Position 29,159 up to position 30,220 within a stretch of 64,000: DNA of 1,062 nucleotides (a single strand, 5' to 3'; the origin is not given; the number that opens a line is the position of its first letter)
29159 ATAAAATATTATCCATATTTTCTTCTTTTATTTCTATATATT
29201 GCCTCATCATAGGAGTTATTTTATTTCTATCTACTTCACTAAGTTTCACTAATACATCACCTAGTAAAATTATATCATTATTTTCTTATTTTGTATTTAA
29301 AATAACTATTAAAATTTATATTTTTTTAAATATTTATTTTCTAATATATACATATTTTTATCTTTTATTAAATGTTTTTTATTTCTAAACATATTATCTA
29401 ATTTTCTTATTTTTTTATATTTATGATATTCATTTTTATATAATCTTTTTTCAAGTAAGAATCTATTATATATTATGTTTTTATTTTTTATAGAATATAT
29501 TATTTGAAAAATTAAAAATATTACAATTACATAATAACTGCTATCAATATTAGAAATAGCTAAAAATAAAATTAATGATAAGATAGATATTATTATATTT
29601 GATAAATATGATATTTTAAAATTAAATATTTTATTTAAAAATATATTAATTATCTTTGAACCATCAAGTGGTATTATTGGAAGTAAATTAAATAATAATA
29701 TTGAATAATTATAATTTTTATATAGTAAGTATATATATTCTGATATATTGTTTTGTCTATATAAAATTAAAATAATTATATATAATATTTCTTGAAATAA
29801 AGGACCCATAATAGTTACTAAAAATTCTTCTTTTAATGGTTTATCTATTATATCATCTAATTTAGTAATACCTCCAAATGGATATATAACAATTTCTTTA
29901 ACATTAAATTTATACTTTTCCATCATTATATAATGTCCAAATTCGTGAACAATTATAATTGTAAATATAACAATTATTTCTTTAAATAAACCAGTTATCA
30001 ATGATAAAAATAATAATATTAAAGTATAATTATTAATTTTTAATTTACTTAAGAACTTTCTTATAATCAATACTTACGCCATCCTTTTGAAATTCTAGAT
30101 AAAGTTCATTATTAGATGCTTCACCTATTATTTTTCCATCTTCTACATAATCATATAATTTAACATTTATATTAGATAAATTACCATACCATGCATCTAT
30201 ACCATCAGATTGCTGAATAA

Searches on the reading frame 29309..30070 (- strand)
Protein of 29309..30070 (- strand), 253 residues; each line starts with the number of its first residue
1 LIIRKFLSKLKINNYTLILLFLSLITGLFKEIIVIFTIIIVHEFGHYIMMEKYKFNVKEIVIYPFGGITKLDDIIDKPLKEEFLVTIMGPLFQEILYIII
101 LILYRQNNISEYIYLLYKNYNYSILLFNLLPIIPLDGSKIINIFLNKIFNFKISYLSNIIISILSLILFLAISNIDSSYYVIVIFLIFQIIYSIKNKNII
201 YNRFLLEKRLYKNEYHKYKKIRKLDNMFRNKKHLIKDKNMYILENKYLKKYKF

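Call 89: search_protein_families(library=pfam, proteins=[window:29309-30070:-], max_evalue=0.00001)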
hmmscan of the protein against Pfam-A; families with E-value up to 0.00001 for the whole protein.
window:29309-30070:- (253 aa): 1 family
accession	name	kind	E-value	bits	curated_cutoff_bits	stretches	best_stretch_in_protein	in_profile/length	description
PF02163.28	Peptidase_M50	-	6.2e-18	65.4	27.2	1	32-104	3-100/221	Peptidase family M50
